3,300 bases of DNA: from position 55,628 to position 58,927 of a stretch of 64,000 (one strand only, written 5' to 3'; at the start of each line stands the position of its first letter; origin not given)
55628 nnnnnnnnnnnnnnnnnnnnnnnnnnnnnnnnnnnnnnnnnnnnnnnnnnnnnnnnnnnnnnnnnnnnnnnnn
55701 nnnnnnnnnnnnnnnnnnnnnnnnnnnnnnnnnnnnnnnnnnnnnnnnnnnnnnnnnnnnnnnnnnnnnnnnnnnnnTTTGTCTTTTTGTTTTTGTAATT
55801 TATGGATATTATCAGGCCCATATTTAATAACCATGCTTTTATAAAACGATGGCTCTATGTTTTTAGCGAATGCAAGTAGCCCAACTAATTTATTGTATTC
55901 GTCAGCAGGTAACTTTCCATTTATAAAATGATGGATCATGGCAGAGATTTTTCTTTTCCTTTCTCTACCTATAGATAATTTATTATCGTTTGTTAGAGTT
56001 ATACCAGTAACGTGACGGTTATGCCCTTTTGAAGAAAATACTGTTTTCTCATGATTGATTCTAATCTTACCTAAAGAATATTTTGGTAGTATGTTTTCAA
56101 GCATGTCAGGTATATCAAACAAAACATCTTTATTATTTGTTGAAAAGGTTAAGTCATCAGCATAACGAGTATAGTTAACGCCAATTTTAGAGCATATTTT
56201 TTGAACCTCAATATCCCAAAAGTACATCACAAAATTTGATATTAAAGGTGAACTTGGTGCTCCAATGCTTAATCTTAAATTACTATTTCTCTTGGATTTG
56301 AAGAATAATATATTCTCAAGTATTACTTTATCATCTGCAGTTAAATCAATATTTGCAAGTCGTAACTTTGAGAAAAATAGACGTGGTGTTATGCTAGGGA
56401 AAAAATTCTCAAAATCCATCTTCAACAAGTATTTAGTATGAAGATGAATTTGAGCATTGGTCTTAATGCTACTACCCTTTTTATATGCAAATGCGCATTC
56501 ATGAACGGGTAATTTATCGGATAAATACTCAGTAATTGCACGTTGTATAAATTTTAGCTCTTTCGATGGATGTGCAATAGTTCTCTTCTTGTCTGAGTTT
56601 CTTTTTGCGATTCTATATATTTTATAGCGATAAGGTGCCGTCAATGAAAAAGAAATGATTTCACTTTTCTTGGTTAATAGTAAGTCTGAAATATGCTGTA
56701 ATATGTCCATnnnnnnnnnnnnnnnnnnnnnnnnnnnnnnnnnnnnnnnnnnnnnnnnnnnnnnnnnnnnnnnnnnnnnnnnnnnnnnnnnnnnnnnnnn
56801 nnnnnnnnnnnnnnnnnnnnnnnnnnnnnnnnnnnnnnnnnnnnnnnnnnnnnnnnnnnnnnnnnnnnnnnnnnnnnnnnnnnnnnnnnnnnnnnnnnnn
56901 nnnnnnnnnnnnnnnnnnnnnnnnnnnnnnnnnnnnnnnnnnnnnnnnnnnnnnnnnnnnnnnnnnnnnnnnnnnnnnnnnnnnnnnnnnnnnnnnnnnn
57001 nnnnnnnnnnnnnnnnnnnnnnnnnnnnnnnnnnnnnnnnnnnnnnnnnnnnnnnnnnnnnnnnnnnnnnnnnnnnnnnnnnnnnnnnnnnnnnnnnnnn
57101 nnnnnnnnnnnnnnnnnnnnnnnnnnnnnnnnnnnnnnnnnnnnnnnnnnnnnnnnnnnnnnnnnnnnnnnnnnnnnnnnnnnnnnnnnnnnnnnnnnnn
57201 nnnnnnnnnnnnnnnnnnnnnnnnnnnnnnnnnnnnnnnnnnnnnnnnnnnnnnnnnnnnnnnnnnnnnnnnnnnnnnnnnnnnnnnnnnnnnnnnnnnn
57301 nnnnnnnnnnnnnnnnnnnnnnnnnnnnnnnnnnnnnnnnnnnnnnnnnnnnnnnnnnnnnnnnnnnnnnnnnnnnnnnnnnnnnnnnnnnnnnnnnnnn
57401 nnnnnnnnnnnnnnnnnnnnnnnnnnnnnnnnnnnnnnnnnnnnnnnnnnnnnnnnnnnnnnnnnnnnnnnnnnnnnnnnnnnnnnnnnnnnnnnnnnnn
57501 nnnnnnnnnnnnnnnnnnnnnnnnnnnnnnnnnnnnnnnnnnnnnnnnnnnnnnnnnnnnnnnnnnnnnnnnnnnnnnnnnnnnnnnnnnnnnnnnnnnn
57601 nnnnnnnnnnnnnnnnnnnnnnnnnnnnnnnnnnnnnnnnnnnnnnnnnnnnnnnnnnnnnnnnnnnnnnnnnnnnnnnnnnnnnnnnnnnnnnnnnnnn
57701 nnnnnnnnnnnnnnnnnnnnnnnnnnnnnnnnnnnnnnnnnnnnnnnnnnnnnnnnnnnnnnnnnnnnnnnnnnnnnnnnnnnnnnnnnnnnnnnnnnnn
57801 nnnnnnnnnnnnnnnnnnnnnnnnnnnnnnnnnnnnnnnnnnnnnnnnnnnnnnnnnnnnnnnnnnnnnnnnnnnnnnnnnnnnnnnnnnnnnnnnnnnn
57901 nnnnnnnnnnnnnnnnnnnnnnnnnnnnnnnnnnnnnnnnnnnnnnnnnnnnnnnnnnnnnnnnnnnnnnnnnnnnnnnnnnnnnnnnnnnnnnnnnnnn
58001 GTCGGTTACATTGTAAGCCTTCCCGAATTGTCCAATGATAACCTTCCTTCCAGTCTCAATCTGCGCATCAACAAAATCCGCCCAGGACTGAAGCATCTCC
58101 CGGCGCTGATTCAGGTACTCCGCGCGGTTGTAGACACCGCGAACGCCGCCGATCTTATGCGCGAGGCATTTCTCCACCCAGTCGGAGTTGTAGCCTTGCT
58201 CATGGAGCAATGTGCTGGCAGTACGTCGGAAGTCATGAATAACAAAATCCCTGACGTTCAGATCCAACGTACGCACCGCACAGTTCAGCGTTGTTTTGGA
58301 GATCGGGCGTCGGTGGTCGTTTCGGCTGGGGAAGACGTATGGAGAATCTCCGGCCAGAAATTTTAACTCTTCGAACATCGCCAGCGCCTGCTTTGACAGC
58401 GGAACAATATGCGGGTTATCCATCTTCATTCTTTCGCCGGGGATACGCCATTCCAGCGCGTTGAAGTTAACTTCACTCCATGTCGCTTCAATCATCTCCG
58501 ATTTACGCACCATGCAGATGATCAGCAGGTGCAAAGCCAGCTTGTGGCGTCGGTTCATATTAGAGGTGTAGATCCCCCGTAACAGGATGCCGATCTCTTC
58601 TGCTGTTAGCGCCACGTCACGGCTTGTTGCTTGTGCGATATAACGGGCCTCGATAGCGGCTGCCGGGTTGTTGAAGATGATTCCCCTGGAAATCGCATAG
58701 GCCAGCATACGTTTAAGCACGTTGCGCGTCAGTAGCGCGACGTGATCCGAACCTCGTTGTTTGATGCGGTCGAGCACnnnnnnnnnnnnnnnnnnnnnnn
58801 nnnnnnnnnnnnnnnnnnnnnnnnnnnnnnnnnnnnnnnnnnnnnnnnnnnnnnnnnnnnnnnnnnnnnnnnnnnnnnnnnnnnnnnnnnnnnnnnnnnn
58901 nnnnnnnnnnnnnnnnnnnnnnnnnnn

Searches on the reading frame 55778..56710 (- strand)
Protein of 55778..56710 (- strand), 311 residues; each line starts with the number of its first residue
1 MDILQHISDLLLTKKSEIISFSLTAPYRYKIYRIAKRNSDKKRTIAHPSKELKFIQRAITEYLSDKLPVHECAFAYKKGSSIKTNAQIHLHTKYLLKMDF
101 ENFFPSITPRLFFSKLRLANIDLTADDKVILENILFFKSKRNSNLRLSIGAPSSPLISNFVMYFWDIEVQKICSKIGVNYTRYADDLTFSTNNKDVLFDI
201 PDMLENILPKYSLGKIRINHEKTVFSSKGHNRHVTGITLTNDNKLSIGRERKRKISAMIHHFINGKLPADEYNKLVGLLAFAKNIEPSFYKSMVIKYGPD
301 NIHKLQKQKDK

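Call 8: search_protein_families(proteins=[window:55778-56710:-], library=padloc)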
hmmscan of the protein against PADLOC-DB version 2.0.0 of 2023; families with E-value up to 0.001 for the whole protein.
window:55778-56710:- (311 aa): 67 families (the best 25 are shown)
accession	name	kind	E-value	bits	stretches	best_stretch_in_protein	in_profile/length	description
PDLC02939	RT_II-A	-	1.2e-123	410.5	1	1-307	1-303/304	-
PDLC02936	RT_I-A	-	6.8e-121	401.3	1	1-308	1-307/308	-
PDLC02941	RT_II-A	-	1.6e-61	206.1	1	4-300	16-295/309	-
PDLC02940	RT_II-A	-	1.3e-54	183.7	1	20-309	203-476/477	-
PDLC02944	RT_III-A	-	6.5e-53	178.8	2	150-297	208-365/597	-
PDLC02946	RT_III-A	-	2.1e-51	173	1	5-261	38-278/330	-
PDLC02956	RT_XIII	-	8.7e-51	171.4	2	145-295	270-418/469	-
PDLC02943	RT_III-A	-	9.4e-51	170.6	1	4-287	25-303/322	-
PDLC02960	RT-Protease_XI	-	1.8e-50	170.4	1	5-263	10-264/506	single gene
PDLC02942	RT_III-A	-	2.6e-49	166.2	1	5-262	46-287/341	-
PDLC02959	RT-Protease_XI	-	5.6e-49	165.4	1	5-262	12-266/510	single gene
PDLC03739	RT_Ec107-like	-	1.5e-48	163.8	1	20-261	28-254/307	retron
PDLC02967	RT-Toprim_I-C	-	4.9e-48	162.2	1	22-290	29-301/549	single gene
PDLC02945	RT_III-A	-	6.8e-47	158.3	1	4-263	43-311/362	-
PDLC02961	RT-TIR_XII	-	3.2e-45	152.9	1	19-271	34-283/475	single gene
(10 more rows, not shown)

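Call 9: search_protein_families(proteins=[window:55778-56710:-], library=ncbifam)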
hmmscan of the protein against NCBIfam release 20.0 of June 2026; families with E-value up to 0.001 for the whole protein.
window:55778-56710:- (311 aa): 6 families
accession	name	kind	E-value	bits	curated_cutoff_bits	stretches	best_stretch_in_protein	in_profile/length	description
NF038233.2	retron_St85_RT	exception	8.9e-106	353.4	235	1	6-298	2-289/289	retron St85 family RNA-directed DNA polymerase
NF038237.1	retron_Ec67_fus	exception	4.4e-43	147.6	450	1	16-285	24-314/572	retron Ec67 family RNA-directed DNA polymerase/endonuclease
NF042941.1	Retron_TIR_antiphage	equivalog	1.3e-34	119.8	600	1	26-267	26-270/464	TIR domain-containing anti-phage reverse transcriptase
TIGR04416.1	group_II_RT_mat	equivalog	6.4e-12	45.2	300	1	26-228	50-254/353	group II intron reverse transcriptase/maturase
NF041746.1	Drt2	equivalog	1.1e-08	34.7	390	1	143-225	220-298/416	antiviral reverse transcriptase Drt2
NF041749.1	Drt4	equivalog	0.00011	21.3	450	1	83-227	127-268/489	antiviral reverse transcriptase Drt4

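Call 20: find_homologous_proteins(query=window:55778-56710:-, max_evalue=1e-30)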
Query window:55778-56710:- (311 aa): 4425 proteins with E <= 1e-30 among 8000 candidates; the best 120 are listed.
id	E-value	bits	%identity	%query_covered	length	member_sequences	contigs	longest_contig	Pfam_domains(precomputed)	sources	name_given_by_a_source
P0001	2.6e-180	616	95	93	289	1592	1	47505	PF00078.33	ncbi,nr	ncbi:RNA-directed DNA polymerase [Salmonella enterica subsp. enterica]|nr:RNA-directed DNA polymeras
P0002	1.0e-179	614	89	99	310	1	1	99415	PF00078.33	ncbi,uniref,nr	ncbi:retron St85 family RNA-directed DNA polymerase [Lelliottia wanjuensis]|uniref:retron St85 famil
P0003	9.4e-157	539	78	99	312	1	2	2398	PF00078.33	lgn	-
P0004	2.3e-154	531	78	98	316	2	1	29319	PF00078.33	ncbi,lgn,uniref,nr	ncbi:retron St85 family RNA-directed DNA polymerase [Serratia fonticola]|uniref:retron St85 family R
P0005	1.1e-150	519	77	98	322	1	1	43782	PF00078.33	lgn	-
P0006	7.4e-150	516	77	99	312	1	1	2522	PF00078.33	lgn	-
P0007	8.1e-149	513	76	98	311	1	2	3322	PF00078.33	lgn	-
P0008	1.6e-148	512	76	98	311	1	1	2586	PF00078.33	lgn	-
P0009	1.8e-148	512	76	98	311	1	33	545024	PF00078.33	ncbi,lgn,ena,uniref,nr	ncbi:retron St85 family RNA-directed DNA polymerase [uncultured Gilliamella sp.]|uniref:retron St85 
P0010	4.8e-148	510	76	98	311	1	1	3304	PF00078.33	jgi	-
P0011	8.9e-148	509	76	98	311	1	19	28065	PF00078.33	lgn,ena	-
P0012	1.2e-147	509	76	98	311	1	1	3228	PF00078.33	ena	-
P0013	8.5e-147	506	74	99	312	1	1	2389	PF00078.33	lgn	-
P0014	8.0e-126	437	96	66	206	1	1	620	PF00078.33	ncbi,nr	ncbi:RNA-directed DNA polymerase, partial [Salmonella enterica]|nr:RNA-directed DNA polymerase [Salm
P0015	2.7e-121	422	63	98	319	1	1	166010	PF00078.33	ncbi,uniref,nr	ncbi:retron St85 family RNA-directed DNA polymerase [Acerihabitans arboris]|uniref:RNA-directed DNA 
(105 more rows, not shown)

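Call 23: find_related_loci(query=A1, collection=genome_contigs, flank=3000)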
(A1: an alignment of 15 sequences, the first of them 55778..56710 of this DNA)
Query A1 (311 aa) in genome_contigs; peptide patterns used: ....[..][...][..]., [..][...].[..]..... (x = any residue, [..] = any of these).
600 stretches matched a pattern (row limit reached: there are more); 442 encode a relative of the query (tblastn E <= 1e-3); the best 80 are kept; 80 distinct loci.
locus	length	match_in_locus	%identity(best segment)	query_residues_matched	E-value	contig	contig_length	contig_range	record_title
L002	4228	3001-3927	60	1-309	6e-118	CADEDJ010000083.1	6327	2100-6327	MAG: uncultured Nitrosomonas sp. isolate Nitrosomonas sp. RBC022 genome assembly, contig: MAG022_83, whole genome shotgu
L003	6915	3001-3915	56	3-308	2e-109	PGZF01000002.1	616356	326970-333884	MAG: Gammaproteobacteria bacterium HGW-Gammaproteobacteria-15 08E140C01_10kDa_scaffold_1, whole genome shotgun sequence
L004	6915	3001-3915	63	1-305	2e-128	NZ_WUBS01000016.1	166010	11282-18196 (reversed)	Acerihabitans arboris strain SAP-6 contig16, whole genome shotgun sequence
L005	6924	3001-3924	57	1-307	3e-108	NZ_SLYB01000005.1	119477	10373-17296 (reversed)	Cricetibacter osteomyelitidis strain DSM 28404 Ga0244707_105, whole genome shotgun sequence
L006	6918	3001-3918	55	1-306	2e-105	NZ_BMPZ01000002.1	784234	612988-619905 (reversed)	Shewanella gelidii strain JCM 30804 sequence02, whole genome shotgun sequence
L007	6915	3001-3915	53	1-305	1e-103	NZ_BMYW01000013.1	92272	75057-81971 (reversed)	Vogesella alkaliphila strain KCTC 32041 sequence13, whole genome shotgun sequence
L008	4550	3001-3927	52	1-309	1e-97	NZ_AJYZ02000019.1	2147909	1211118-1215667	Vibrio crassostreae 9ZC13 9ZC13_contig_31, whole genome shotgun sequence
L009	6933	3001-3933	52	1-311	9e-96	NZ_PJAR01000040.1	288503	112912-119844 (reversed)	Glaciecola sp. 33A contig5, whole genome shotgun sequence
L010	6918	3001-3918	51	1-305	7e-95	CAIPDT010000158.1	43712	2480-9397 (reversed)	MAG: uncultured Methylococcaceae bacterium isolate MJ110712A_bin-036 genome assembly, contig: bin-036:158/179, whole gen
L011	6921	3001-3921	48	1-307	7e-95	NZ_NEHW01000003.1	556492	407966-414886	Pseudomonas sp. R28(2017) R28_3, whole genome shotgun sequence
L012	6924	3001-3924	51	1-307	1e-93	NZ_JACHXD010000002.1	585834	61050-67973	Pseudoduganella violacea strain CECT 8897 Ga0372442_02, whole genome shotgun sequence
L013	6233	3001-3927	49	1-309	4e-93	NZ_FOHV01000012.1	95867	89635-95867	Thorsellia anophelis DSM 18579, whole genome shotgun sequence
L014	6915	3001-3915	50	1-305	5e-92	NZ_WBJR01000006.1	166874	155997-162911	Hydrogenovibrio sp. JE_KL2 scaffold_5, whole genome shotgun sequence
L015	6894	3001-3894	49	1-298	9e-92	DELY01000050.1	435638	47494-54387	MAG TPA_asm: Pseudomonas sp. UBA2684 UBA2684_contig_297, whole genome shotgun sequence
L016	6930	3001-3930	49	1-310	2e-88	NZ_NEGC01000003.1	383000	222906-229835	Acinetobacter sp. ANC 4470 Contig3, whole genome shotgun sequence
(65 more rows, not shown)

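Call 24: find_encoding_contigs(protein=P0001, flank=4000, max_places=2)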
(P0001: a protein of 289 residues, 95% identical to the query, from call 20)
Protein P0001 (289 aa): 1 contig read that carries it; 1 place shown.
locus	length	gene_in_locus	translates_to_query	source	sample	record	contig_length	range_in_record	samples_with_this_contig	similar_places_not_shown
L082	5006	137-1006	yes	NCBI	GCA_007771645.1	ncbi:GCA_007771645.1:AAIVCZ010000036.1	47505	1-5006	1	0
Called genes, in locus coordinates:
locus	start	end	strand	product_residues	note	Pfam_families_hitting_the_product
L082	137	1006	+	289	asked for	PF00078:RVT_1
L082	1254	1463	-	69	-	-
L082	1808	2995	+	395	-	PF06609:TRI12 (weak), PF07690:MFS_1, PF00083:Sugar_tr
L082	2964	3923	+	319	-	PF00126:HTH_1, PF03466:LysR_substrate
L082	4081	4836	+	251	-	-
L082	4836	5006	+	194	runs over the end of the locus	PF02525:Flavodoxin_2, PF03358:FMN_red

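Call 25: find_encoding_contigs(protein=P0002, flank=4000, max_places=1)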
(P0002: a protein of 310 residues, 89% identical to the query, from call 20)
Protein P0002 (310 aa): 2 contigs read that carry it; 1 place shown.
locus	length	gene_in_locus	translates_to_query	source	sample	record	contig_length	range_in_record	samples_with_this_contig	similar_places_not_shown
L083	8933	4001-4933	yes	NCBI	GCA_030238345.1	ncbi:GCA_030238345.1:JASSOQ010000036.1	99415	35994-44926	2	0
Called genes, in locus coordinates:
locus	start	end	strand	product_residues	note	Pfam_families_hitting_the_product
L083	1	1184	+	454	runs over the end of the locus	PF10396:TrmE_N, PF12631:MnmE_helical, PF01926:MMR_HSR1, PF02421:FeoB_N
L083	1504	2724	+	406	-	PF13356:Arm-DNA-bind_3, PF22022:Phage_int_M, PF00589:Phage_integrase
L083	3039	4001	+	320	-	PF28093:STM3845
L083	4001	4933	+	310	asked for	PF00078:RVT_1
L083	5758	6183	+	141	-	PF12834:Phage_int_SAM_2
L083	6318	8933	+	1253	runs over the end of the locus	-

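Call 26: find_encoding_contigs(protein=P0004, flank=4000, max_places=1)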
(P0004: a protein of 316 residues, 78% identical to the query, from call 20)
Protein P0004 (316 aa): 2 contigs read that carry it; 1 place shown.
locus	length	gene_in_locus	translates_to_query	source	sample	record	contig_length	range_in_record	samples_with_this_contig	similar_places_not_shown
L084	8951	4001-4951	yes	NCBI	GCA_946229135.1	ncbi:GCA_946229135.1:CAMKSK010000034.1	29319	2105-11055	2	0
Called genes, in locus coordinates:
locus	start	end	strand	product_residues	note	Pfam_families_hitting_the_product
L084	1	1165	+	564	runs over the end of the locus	PF08019:EptA_B_N, PF00884:Sulfatase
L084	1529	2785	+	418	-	PF13356:Arm-DNA-bind_3, PF22022:Phage_int_M, PF00589:Phage_integrase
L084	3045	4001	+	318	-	PF28093:STM3845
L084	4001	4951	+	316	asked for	PF00078:RVT_1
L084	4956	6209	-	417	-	PF12358:DUF3644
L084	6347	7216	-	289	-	PF12834:Phage_int_SAM_2, PF12835:Integrase_1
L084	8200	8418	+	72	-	PF12844:HTH_19, PF13560:HTH_31, PF01381:HTH_3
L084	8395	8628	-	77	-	PF13693:HTH_35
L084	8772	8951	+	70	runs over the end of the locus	PF13560:HTH_31, PF12844:HTH_19, PF01381:HTH_3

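Call 27: find_encoding_contigs(protein=P0009, flank=4000, max_places=1)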
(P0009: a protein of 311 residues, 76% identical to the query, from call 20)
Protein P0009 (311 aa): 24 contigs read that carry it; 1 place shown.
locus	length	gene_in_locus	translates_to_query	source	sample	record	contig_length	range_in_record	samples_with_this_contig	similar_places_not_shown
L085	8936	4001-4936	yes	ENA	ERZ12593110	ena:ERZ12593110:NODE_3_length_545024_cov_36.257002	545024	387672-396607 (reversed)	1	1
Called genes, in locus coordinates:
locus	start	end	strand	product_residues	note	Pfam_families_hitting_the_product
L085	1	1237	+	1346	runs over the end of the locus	-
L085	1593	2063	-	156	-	PF12900:Pyridox_ox_2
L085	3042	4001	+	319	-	PF28093:STM3845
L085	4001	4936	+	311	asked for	PF00078:RVT_1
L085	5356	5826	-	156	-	PF12900:Pyridox_ox_2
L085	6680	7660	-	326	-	PF00389:2-Hacid_dh, PF02826:2-Hacid_dh_C, PF03446:NAD_binding_2, PF07991:KARI_N (faint)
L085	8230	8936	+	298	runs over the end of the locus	PF00892:EamA, PF03151:TPT, PF00892:EamA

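Call 29: find_encoding_contigs(protein=P0143, flank=3000, max_places=2)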
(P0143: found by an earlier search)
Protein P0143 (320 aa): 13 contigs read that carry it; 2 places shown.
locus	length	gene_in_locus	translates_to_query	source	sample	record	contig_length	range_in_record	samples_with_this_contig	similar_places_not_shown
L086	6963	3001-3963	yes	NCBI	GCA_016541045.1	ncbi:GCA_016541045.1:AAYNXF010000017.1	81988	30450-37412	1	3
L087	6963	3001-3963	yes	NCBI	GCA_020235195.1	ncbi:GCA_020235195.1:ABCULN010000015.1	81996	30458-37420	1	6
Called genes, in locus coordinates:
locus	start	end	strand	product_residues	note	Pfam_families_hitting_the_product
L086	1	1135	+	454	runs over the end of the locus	PF10396:TrmE_N, PF12631:MnmE_helical, PF01926:MMR_HSR1, PF02421:FeoB_N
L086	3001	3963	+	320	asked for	PF28093:STM3845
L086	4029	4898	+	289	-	PF00078:RVT_1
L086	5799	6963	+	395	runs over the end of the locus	PF06609:TRI12 (weak), PF07690:MFS_1, PF00083:Sugar_tr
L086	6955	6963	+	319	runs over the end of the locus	PF00126:HTH_1, PF03466:LysR_substrate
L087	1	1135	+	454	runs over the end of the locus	PF10396:TrmE_N, PF12631:MnmE_helical, PF01926:MMR_HSR1, PF02421:FeoB_N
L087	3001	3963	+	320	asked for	PF28093:STM3845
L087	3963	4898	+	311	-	PF00078:RVT_1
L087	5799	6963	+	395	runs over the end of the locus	PF06609:TRI12 (weak), PF07690:MFS_1, PF00083:Sugar_tr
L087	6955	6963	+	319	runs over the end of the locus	PF00126:HTH_1, PF03466:LysR_substrate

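Call 51: search_solved_structures(query=window:55778-56710:-, max_evalue=0.001)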
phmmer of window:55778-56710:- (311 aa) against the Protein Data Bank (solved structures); distinct sequences matched with E-value up to 0.001: 17.
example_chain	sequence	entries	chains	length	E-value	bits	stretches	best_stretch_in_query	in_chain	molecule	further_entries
22et_A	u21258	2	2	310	4.4e-81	275.6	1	3-307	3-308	Retron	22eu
9l7p_E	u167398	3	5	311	1.5e-80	273.8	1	2-308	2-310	Retron St85 family RNA-directed DNA polymerase | Retron I-A Ec78 reverse transcriptase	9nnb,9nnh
9kjx_A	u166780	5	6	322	2.9e-80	272.9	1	4-308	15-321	RNA-directed DNA polymerase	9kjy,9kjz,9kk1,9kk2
9vhe_A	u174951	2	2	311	7.6e-77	261.7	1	1-308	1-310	Retron Ec78 reverse transcriptase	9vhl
9n69_E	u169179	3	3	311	8.7e-77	261.5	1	24-305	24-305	RNA-directed DNA polymerase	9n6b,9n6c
9e8z_H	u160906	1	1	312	6.4e-72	245.5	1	27-308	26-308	Retron Ec83 reverse transcriptase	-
7v9u_A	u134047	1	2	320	2.6e-37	131.9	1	22-294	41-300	RNA-directed DNA polymerase from retron EC86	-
8qbk_A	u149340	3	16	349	2.8e-37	131.8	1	22-294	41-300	Retron Ec86 reverse transcriptase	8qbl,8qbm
7v9x_A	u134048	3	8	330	2.8e-37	131.8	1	22-294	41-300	RNA-directed DNA polymerase from retron EC86 | Retron Ec86 reverse transcriptase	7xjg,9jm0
36ht_A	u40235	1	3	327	4.7e-23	85.1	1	28-286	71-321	Retron-Kva2 Reverse Transcriptase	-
9lm3_A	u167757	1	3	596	7.9e-19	71.3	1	21-268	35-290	Retron Ec67 protein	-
9i2f_C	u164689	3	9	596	7.9e-19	71.2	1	21-268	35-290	Retron Ec67 protein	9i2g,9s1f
23or_A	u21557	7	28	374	2.9e-11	46.4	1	53-286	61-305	Retron Eco8 reverse transcriptase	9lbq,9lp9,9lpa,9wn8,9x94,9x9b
9p4j_E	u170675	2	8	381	3e-11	46.4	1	53-286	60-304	Retron Eco8 reverse transcriptase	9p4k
9c0i_A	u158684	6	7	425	8.5e-05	25.2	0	141-207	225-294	Reverse transcriptase/maturase family protein | Antiviral reverse transcriptase Drt2 | RNA-dependent DNA polymerase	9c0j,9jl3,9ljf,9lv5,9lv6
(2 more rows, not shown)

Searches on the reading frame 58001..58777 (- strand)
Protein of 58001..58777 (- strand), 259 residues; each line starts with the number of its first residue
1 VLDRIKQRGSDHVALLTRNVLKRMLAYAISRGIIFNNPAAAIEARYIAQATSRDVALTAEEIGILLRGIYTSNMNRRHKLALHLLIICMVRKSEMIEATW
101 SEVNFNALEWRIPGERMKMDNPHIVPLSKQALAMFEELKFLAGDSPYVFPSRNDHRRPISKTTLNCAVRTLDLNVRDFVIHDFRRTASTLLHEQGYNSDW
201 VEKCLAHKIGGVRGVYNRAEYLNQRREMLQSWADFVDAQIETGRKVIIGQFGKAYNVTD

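Call 8: search_protein_families(proteins=[window:58001-58777:-], library=padloc)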
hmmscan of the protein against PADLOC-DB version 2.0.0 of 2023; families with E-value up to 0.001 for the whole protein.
window:58001-58777:- (259 aa): 0 families

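Call 9: search_protein_families(proteins=[window:58001-58777:-], library=ncbifam)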
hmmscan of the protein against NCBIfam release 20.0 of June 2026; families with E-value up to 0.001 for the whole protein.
window:58001-58777:- (259 aa): 5 families
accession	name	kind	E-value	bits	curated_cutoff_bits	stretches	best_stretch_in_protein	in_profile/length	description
NF007246.0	PRK09692.1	domain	4.2e-44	150.8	434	1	21-239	178-396/413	integrase domain-containing protein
NF040815.2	recomb_XerA_Arch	equivalog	6.3e-13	48.9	220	1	46-208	86-243/263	site-specific tyrosine recombinase/integron integrase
TIGR02225.1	recomb_XerD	equivalog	3.5e-06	26.5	329.6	1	21-137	70-182/290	site-specific tyrosine recombinase XerD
NF001399.0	PRK00283.1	subfamily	8.3e-05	22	279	1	20-137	79-192/300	tyrosine recombinase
TIGR02224.1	recomb_XerC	equivalog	0.00037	20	335.15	1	20-207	72-265/295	tyrosine recombinase XerC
